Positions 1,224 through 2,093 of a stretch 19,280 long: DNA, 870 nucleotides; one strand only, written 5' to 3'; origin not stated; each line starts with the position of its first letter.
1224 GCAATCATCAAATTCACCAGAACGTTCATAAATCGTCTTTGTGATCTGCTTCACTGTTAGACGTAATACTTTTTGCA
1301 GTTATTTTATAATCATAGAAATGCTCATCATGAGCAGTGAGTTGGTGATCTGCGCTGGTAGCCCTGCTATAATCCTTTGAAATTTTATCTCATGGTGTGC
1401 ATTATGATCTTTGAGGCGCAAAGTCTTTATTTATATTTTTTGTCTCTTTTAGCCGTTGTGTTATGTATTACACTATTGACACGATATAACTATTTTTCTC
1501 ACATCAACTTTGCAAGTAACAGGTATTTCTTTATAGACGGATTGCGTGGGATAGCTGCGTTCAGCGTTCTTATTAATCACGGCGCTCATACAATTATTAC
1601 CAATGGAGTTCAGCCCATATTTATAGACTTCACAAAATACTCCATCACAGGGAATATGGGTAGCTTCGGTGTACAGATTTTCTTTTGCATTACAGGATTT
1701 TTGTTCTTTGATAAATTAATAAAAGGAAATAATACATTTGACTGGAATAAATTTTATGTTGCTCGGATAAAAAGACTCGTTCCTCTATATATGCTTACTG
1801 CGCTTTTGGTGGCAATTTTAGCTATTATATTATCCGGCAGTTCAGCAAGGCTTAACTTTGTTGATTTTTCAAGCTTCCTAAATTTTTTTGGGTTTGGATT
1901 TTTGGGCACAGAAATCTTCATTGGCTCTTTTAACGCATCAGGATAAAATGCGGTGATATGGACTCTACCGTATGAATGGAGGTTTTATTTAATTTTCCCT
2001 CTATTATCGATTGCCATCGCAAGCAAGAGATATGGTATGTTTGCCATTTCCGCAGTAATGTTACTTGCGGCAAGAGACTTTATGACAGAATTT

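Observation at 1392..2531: Lysogenic-conversion O-acyltransferase interrupted by a single in-frame TAA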

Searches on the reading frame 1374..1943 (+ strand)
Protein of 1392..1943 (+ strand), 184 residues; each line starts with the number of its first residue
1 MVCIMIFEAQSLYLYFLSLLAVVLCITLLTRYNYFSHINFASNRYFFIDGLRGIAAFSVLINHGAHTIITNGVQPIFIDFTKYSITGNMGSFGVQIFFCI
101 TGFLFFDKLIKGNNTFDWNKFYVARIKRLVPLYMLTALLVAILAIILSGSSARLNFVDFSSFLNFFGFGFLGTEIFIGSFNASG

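Call 6: search_protein_families(library=pfam, proteins=[window:1392-1943:+], max_evalue=0.01)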
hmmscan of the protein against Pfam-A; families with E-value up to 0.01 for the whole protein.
seq(184 aa): 1 family
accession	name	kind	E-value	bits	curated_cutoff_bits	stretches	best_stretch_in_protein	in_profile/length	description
PF01757.29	Acyl_transf_3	-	3.4e-17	62.9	31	1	47-168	3-119/326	Acyltransferase domain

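Call 14: list_cluster_members(proteins=[window:1404-1943:+, window:1392-1943:+, window:1953-2528:+, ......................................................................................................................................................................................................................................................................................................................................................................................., window:2037-2528:+, window:1374-1943:+])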
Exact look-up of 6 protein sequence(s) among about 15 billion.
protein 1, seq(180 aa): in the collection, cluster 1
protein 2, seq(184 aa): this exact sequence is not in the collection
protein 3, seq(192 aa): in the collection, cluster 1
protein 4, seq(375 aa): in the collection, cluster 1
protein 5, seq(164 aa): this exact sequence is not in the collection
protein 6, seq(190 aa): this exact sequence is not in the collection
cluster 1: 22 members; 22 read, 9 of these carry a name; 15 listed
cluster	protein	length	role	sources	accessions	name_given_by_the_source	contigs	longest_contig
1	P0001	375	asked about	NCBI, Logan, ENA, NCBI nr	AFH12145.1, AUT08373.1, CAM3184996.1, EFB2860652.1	acyltransferase [Escherichia coli]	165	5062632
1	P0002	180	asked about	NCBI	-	-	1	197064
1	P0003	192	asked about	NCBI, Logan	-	-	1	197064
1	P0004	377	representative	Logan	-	-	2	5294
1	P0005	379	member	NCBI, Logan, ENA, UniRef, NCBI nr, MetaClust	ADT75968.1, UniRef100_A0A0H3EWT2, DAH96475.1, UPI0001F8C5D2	hypothetical protein ECW_m2538 [Escherichia coli W] | Acyltransferase 3 domain-containing protein n=2 Tax=Escherichia coli TaxID=562 ... | status=active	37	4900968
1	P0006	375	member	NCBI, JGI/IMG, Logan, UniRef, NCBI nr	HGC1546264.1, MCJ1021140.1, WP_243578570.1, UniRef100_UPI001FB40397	acyltransferase [Escherichia coli] | peptidoglycan/LPS O-acetylase OafA/YrhL | acyltransferase family protein n=1 Tax=Escherichia coli TaxID=562 RepID=UPI001FB40397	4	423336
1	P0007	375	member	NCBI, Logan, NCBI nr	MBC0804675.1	acyltransferase [Escherichia coli]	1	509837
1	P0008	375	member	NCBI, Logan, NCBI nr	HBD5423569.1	TPA: acyltransferase [Escherichia coli] | acyltransferase [Escherichia coli]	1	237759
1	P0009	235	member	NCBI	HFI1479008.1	TPA: acyltransferase family protein, partial [Escherichia coli]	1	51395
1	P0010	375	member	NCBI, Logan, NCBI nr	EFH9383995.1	acyltransferase family protein [Escherichia coli]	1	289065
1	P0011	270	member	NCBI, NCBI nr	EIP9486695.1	acyltransferase, partial [Escherichia coli] | acyltransferase [Escherichia coli]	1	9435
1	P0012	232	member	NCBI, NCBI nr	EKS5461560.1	acyltransferase, partial [Escherichia coli] | acyltransferase [Escherichia coli]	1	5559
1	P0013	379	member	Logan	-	-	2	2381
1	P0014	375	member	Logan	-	-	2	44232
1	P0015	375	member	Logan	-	-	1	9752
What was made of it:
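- On Naturally split (two-gene) AT3 enzyme: The truncated products are on one contig only (call 14).
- The truncated products are on one contig (call 14). The allele is confined to one contig, so there is no sign that it is maintained (call 14).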

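Call 15: find_encoding_contigs(protein=P0003, flank=10000, max_places=10)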
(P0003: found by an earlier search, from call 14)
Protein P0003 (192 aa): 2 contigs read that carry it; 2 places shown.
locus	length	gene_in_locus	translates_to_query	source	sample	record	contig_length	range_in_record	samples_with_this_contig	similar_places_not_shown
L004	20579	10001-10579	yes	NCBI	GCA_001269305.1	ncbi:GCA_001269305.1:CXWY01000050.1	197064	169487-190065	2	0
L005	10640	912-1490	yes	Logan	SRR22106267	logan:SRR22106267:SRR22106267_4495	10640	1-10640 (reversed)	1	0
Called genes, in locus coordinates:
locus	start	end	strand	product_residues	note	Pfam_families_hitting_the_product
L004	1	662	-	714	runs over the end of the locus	PF00378:ECH_1, PF16113:ECH_2, PF02737:3HCDH_N, PF00725:3HCDH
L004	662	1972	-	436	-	PF00108:Thiolase_N, PF02803:Thiolase_C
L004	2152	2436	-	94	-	PF04175:DUF406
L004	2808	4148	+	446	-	PF03349:Toluene_X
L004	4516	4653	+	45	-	-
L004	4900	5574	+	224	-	-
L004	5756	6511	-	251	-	PF04333:MlaA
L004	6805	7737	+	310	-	PF01226:Form_Nir_trans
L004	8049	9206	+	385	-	PF13356:Arm-DNA-bind_3, PF14659:Phage_int_SAM_3 (weak), PF22022:Phage_int_M, PF00589:Phage_integrase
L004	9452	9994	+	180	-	PF01757:Acyl_transf_3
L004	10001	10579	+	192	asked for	PF01757:Acyl_transf_3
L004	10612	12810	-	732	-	PF09008:Head_binding, PF27114:Phage_tail_beta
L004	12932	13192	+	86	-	PF05534:HicB (weak), PF03869:Arc, PF22513:FitA-like_RHH (weak), PF11423:Repressor_Mnt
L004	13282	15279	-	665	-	PF26808:Phage_P22_gp16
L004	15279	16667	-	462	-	PF16928:Inj_translocase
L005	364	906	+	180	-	PF01757:Acyl_transf_3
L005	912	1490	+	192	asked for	PF01757:Acyl_transf_3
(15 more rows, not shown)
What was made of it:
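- Gene callers predict both ORFs (call 15).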

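Call 16: find_encoding_contigs(protein=P0002, flank=10000, max_places=10)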
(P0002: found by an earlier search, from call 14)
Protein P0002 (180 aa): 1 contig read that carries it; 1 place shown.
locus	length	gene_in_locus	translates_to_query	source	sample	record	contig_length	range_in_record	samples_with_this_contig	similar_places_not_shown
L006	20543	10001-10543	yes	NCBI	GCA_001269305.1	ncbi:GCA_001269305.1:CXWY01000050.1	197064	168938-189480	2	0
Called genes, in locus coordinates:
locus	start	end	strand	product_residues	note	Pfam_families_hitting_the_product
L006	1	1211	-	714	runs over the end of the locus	PF00378:ECH_1, PF16113:ECH_2, PF02737:3HCDH_N, PF00725:3HCDH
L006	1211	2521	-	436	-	PF00108:Thiolase_N, PF02803:Thiolase_C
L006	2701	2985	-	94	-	PF04175:DUF406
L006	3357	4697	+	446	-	PF03349:Toluene_X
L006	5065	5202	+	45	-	-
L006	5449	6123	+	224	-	-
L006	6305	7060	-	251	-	PF04333:MlaA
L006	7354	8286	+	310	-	PF01226:Form_Nir_trans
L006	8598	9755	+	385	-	PF13356:Arm-DNA-bind_3, PF14659:Phage_int_SAM_3 (weak), PF22022:Phage_int_M, PF00589:Phage_integrase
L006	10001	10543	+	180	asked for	PF01757:Acyl_transf_3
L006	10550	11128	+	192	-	PF01757:Acyl_transf_3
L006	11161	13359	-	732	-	PF09008:Head_binding, PF27114:Phage_tail_beta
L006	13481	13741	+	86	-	PF05534:HicB (weak), PF03869:Arc, PF22513:FitA-like_RHH (weak), PF11423:Repressor_Mnt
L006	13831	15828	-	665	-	PF26808:Phage_P22_gp16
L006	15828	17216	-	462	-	PF16928:Inj_translocase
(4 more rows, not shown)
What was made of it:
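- The TAA allele occurs on a single contig among about 15 billion catalogued proteins (calls 14, 16).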

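Call 19: search_dna_similar(query=P0001, collection=phages, mode=protein, max_rows=30, max_evalue=0.001)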
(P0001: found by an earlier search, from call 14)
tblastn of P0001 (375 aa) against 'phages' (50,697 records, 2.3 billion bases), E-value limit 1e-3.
Records with a match: 7; places in all: 7; records where one place covers at least 80% of the query: 2.
Best place of each record, by identity: <60% 7.
By first word of the organism name: Enterobacteria 2; Escherichia 2; Erwinia 2; Halomonas 1.
By host as written in the record: Shigella flexneri serotype 7a 2; - 2; Erwinia horticola 2; Halomonas sp. H5 1.
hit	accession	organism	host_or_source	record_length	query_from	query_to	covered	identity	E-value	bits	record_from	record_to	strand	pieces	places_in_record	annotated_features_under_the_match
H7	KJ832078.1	Enterobacteria phage Sf101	Shigella flexneri serotype 7a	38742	4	374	99%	27.0%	4e-14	80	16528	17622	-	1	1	O-acyltransferase B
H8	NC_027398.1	Enterobacteria phage Sf101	Shigella flexneri serotype 7a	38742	4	374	99%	27.0%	4e-14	80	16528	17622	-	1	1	O-acetyltransferase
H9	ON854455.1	Halomonas phage YPHTV-1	Halomonas sp. H5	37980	38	321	76%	25.1%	8e-4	47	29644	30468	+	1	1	oatA: O-acetyltransferase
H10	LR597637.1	Escherichia phage ESSI2_ev239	-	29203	2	127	34%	32.1%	9e-4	47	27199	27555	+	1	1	Acetyltransferase (EC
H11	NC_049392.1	Escherichia phage ESSI2_ev239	-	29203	2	127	34%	32.1%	9e-4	47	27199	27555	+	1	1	O-acetyltransferase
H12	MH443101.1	Erwinia phage vB_EhrS_59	Erwinia horticola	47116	32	129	26%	36.9%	6e-4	48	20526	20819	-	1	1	acyltransferase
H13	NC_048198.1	Erwinia phage vB_EhrS_59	Erwinia horticola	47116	32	129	26%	36.9%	6e-4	48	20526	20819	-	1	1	O-acetyltransferase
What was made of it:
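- Closest known: OacB of Shigella phage Sf101. Same: It is the best hit among sequenced phages: 27% identity over 99% of the length, AT3-only, and a serotype-converting O-acetyltransferase (call 19).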

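Call 21: find_homologous_proteins(query=P0001, max_evalue=1e-10)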
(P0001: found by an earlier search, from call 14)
Query P0001 (375 aa): 199 proteins with E <= 1e-10 among 8000 candidates; the best 120 are listed.
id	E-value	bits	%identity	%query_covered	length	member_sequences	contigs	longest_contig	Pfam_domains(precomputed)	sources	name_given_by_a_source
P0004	1.5e-235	800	100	99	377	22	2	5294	PF01757.29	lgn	-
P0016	2.8e-215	733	89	100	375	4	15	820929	PF01757.29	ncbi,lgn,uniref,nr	ncbi:acyltransferase [Escherichia coli]|uniref:acyltransferase family protein n=1 Tax=Escherichia co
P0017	1.2e-187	642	75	100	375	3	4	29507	PF01757.29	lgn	-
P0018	1.4e-184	632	73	100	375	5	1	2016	PF01757.29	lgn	-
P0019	2.1e-175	602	71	100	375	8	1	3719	PF01757.29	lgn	-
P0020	6.5e-172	590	70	100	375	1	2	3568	PF01757.29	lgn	-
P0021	9.6e-169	580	70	100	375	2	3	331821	PF01757.29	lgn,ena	-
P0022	1.4e-79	287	43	94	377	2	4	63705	PF01757.29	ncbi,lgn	-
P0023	9.9e-79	284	42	96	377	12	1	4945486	PF01757.29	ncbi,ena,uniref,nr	ncbi:acyltransferase [Leclercia sp. W6]|uniref:acyltransferase family protein n=1 Tax=Leclercia sp. 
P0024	1.1e-78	284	43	94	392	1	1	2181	PF01757.29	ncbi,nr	ncbi:TPA: acyltransferase [Aeromonas sobria]|nr:acyltransferase [Aeromonas sobria]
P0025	1.1e-77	280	41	97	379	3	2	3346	PF01757.29,PF07786.19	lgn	-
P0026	5.3e-76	275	41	93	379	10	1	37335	PF01757.29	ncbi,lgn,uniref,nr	ncbi:acyltransferase family protein [Escherichia coli]|uniref:acyltransferase family protein n=1 Tax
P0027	6.9e-76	274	40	97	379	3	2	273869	PF01757.29,PF07786.19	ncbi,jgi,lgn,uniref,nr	ncbi:acyltransferase [Cedecea neteri]|uniref:acyltransferase family protein n=1 Tax=Cedecea neteri T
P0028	2.9e-75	272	40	96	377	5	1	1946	PF01757.29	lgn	-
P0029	7.9e-75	271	40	95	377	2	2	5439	PF01757.29,PF07786.19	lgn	-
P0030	1.8e-74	270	39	99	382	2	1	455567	PF01757.29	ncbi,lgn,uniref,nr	ncbi:acyltransferase family protein [Citrobacter freundii]|uniref:acyltransferase family protein n=1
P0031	2.0e-74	270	40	98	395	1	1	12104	PF01757.29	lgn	-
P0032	5.5e-74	268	41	97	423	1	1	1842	PF01757.29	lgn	-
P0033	8.5e-74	268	41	97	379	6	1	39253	PF01757.29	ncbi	ncbi:TPA: acyltransferase family protein [Escherichia coli]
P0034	4.7e-73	265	39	93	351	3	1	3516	PF01757.29,PF07786.19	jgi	jgi:peptidoglycan/LPS O-acetylase OafA/YrhL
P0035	1.3e-70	257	40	93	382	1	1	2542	PF01757.29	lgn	-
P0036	7.7e-70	255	41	93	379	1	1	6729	PF01757.29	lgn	-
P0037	1.6e-69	254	41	97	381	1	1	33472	PF01757.29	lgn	-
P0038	2.5e-69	253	39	94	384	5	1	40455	PF01757.29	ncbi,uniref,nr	ncbi:acyltransferase family protein [Pseudescherichia vulneris]|uniref:acyltransferase family protei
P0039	2.6e-69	253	41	93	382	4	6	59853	PF01757.29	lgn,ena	-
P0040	8.0e-68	248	37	100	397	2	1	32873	PF01757.29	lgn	-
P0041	1.2e-64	238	40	97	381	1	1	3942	PF01757.29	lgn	-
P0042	1.2e-63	234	36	100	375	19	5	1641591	PF01757.29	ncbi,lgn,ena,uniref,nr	ncbi:acyltransferase family protein [Citrobacter freundii]|uniref:acyltransferase family protein n=1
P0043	8.7e-63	231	36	96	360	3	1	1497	PF01757.29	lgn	-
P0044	6.6e-61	225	39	89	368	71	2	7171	PF01757.29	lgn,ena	-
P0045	6.9e-61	225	36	91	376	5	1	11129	PF01757.29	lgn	-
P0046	2.1e-59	220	35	98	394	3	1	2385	PF01757.29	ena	-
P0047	5.5e-59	219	36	96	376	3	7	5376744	PF01757.29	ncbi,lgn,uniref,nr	ncbi:Uncharacterized protein conserved in bacteria [Serratia quinivorans]|uniref:acyltransferase fam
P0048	2.7e-58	217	35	96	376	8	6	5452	PF01757.29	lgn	-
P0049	1.8e-57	214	37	95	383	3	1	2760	PF01757.29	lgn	-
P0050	6.9e-57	212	39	93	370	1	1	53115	PF01757.29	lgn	-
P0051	2.3e-56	210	39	96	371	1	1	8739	PF01757.29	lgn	-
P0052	3.2e-56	210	40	93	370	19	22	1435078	PF01757.29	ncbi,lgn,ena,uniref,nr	ncbi:TPA: acyltransferase family protein [Morganella morganii]|uniref:acyltransferase family protein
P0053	5.8e-56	209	38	94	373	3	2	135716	PF01757.29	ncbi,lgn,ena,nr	ncbi:acyltransferase [Morganella morganii subsp. morganii]|nr:acyltransferase [Morganella morganii s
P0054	7.3e-56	209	34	96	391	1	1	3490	PF01757.29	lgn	-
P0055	7.7e-56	209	36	91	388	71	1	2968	PF01757.29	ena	-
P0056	1.5e-55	208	41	93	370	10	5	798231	PF01757.29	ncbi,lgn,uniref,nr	ncbi:acyltransferase [Morganella morganii subsp. morganii]|uniref:acyltransferase family protein n=1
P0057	1.9e-55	207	38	93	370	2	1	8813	PF01757.29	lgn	-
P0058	2.6e-55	207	38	96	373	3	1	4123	PF01757.29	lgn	-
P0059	4.0e-55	206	37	93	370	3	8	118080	PF01757.29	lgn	-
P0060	4.5e-55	206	38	100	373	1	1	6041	PF01757.29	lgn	-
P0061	6.2e-55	206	37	98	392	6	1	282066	PF01757.29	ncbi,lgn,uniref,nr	ncbi:acyltransferase family protein [Pseudomonas synxantha]|uniref:acyltransferase family protein n=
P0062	7.0e-55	205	37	94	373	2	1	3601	PF01757.29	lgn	-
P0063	9.3e-55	205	38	90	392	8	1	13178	PF01757.29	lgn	-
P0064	2.4e-54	204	36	88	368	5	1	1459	PF01757.29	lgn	-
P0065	3.3e-54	203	39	90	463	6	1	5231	PF01757.29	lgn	-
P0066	3.3e-54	203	38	90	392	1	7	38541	PF01757.29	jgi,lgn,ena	-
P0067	6.3e-54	202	34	99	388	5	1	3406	PF01757.29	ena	-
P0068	1.3e-53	201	36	90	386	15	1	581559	PF01757.29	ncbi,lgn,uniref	ncbi:acyltransferase family protein [Pseudomonas lundensis]|uniref:acyltransferase family protein n=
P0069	1.3e-53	201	37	90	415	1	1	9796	PF01757.29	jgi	jgi:peptidoglycan/LPS O-acetylase OafA/YrhL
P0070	3.0e-53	200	38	90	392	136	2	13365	PF01757.29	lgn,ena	-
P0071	4.0e-53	200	35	95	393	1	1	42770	PF01757.29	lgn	-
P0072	9.6e-53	198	36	90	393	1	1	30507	PF01757.29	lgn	-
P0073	1.0e-52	198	35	91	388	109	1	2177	PF01757.29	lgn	-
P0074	3.0e-52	197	36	96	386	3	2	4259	PF01757.29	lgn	-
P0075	3.6e-52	196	37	90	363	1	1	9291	PF01757.29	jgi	jgi:peptidoglycan/LPS O-acetylase OafA/YrhL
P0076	4.8e-52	196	35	94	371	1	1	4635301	PF01757.29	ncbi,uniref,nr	ncbi:acyltransferase family protein [Xenorhabdus bovienii]|uniref:Putative Acyltransferase 3 n=1 Tax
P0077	5.2e-52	196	36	94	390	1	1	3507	PF01757.29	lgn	-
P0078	6.8e-52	196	38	90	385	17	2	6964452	PF01757.29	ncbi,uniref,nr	ncbi:hypothetical protein C4K22_4571 [Pseudomonas chlororaphis subsp. aurantiaca]|uniref:acyltransfe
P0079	9.0e-52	195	36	96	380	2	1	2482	PF01757.29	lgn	-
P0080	9.4e-52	195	35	90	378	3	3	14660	PF01757.29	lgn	-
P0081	1.0e-51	195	35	96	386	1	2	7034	PF01757.29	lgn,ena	-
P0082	1.3e-51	195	36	96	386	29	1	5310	PF01757.29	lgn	-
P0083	1.5e-51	194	36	90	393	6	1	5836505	PF01757.29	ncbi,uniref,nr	ncbi:hypothetical protein C4J89_1623 [Pseudomonas sp. R4-35-07]|uniref:acyltransferase family protei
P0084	1.6e-51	194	36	90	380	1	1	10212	PF01757.29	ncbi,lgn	-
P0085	2.4e-51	194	36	90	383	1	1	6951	PF01757.29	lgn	-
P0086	6.6e-51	192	36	89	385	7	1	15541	PF01757.29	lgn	-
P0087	7.9e-51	192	36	89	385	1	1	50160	PF01757.29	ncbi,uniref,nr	ncbi:acyltransferase family protein [Pseudomonas violetae]|uniref:Acyltransferase n=1 Tax=Pseudomona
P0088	8.0e-51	192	37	90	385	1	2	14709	PF01757.29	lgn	-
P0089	8.0e-51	192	34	90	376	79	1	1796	PF01757.29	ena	-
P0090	9.2e-51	192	37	88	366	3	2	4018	PF01757.29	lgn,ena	-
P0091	1.1e-50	192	37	90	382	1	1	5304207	PF01757.29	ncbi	ncbi:acyltransferase family protein [Pseudomonas sp. PB3P13]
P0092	2.3e-50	191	37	90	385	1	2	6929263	PF01757.29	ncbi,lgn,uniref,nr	ncbi:acyltransferase [Pseudomonas sp. MRSN 12121]|uniref:acyltransferase family protein n=1 Tax=Pseu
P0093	2.8e-50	190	33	95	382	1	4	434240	PF01757.29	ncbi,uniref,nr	ncbi:TPA: acyltransferase family protein [Providencia alcalifaciens]|uniref:acyltransferase family p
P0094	2.9e-50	190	37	89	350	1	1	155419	PF01757.29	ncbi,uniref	ncbi:acyltransferase, partial [Pseudomonas chlororaphis]|uniref:acyltransferase family protein n=1 T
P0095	3.0e-50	190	38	80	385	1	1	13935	PF01757.29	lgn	-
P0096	3.0e-50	190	37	90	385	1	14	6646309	PF01757.29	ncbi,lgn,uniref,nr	ncbi:acyltransferase family protein [Pseudomonas chlororaphis]|uniref:acyltransferase family protein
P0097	3.0e-50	190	36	93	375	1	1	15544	PF01757.29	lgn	-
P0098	3.9e-50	190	38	80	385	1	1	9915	PF01757.29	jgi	jgi:peptidoglycan/LPS O-acetylase OafA/YrhL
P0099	5.0e-50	189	35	94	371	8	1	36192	PF01757.29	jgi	jgi:peptidoglycan/LPS O-acetylase OafA/YrhL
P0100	1.0e-49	188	34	97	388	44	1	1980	PF01757.29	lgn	-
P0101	1.3e-49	188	36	93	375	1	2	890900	PF01757.29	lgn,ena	-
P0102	1.8e-49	188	35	90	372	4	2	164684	PF01757.29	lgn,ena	-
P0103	2.7e-49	187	32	94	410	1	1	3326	PF01757.29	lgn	-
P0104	3.3e-49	187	36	90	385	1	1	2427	PF01757.29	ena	-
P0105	9.2e-49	185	36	90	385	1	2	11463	PF01757.29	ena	-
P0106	1.1e-48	185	36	88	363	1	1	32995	PF01757.29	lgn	-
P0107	1.2e-48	185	37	90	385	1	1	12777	PF01757.29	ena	-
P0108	1.4e-48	185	38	80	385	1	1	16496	PF01757.29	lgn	-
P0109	1.8e-48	184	34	91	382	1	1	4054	PF01757.29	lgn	-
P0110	2.5e-48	184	34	96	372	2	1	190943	PF01757.29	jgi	jgi:peptidoglycan/LPS O-acetylase OafA/YrhL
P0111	3.0e-48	184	34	94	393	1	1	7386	PF01757.29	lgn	-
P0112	3.6e-48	183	37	90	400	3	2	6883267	PF01757.29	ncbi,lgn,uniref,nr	ncbi:acyltransferase family protein [Pseudomonas chlororaphis]|uniref:acyltransferase family protein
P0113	7.0e-48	182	33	94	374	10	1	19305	PF01757.29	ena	-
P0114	1.0e-47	182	37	90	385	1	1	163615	PF01757.29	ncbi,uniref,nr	ncbi:acyltransferase [Pseudomonas sp. Irchel s3a18]|uniref:acyltransferase family protein n=1 Tax=Ps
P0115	1.2e-47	182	35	94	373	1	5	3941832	PF01757.29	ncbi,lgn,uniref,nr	ncbi:acyltransferase family protein [Morganella morganii]|uniref:acyltransferase family protein n=1 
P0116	1.2e-47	182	36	88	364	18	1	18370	PF01757.29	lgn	-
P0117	3.1e-47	180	36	90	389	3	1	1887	PF01757.29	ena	-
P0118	5.0e-47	180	36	90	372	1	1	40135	PF01757.29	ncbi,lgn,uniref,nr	ncbi:acyltransferase family protein [Arsenophonus nasoniae]|uniref:Acyltransferase n=1 Tax=Arsenopho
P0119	1.3e-46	178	37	86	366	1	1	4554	PF01757.29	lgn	-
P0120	3.4e-46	177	35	92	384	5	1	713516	PF01757.29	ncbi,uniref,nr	ncbi:acyltransferase [Scandinavium sp. TWS1a]|uniref:acyltransferase family protein n=1 Tax=Scandina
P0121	1.3e-45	175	35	92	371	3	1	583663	PF01757.29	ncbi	-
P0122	1.4e-45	175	39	68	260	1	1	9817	PF01757.29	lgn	-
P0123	2.6e-45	174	33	94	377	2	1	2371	PF01757.29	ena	-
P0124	1.2e-43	168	34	94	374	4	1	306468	PF01757.29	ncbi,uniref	ncbi:acyltransferase family protein [Enterobacter soli]|uniref:acyltransferase family protein n=1 Ta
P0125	2.0e-42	164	35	88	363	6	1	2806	PF01757.29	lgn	-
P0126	7.1e-42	163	35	88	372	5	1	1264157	PF01757.29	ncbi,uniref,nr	ncbi:acyltransferase family protein [Proteus terrae]|uniref:acyltransferase family protein n=1 Tax=P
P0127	5.9e-41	160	35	88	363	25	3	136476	PF01757.29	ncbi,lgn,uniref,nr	ncbi:acyltransferase [Escherichia coli]|uniref:acyltransferase family protein n=1 Tax=Enterobacter c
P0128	1.4e-40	158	34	88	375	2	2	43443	PF01757.29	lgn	-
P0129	3.1e-39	154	33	89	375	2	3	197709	PF01757.29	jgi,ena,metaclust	metaclust:\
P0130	3.4e-38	150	34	90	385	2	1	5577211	PF01757.29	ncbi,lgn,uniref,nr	ncbi:acyltransferase family protein [Pseudomonas urmiensis]|uniref:Acyltransferase n=1 Tax=Pseudomon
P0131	1.0e-37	149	32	93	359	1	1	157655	PF01757.29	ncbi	ncbi:MAG: acyltransferase family protein [Candidatus Phlomobacter fragariae]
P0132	7.7e-37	146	31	85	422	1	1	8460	PF01757.29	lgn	-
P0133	3.2e-36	144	30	97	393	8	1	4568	PF01757.29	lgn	-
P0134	1.2e-35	142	30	97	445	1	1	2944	PF01757.29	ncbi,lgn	-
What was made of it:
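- On Acyltransferase-3 (AT3, Pfam PF01757): Of the 120 homologues listed, 119 are 350-463 aa and one is 260 aa (call 21).
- On Phage lysogenic-conversion O-antigen acetyltransferase (Oac type): 375 aa, with PF01757 as the only Pfam domain (calls 6, 21).
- On Naturally split (two-gene) AT3 enzyme: No split homologue appears among the 120 best hits (call 21).
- Closest known: Salmonella OafA and OafB, and natural oafA loss-of-function alleles. Different: The protein here is AT3-only, with Pfam finding nothing beyond PF01757 (calls 6, 21).
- No natural split homologue turned up among the 120 listed, all but one of them 350-463 aa (call 21).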

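Call 24: search_solved_structures(query=A1, max_evalue=0.01, show_alignments=2)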
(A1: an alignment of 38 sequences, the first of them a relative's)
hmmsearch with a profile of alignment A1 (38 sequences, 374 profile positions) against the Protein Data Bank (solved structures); distinct sequences matched with E-value up to 0.01: 0.
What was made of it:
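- Tried and rejected: PDB sequence search with a 38-sequence profile: no hit (call 24).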
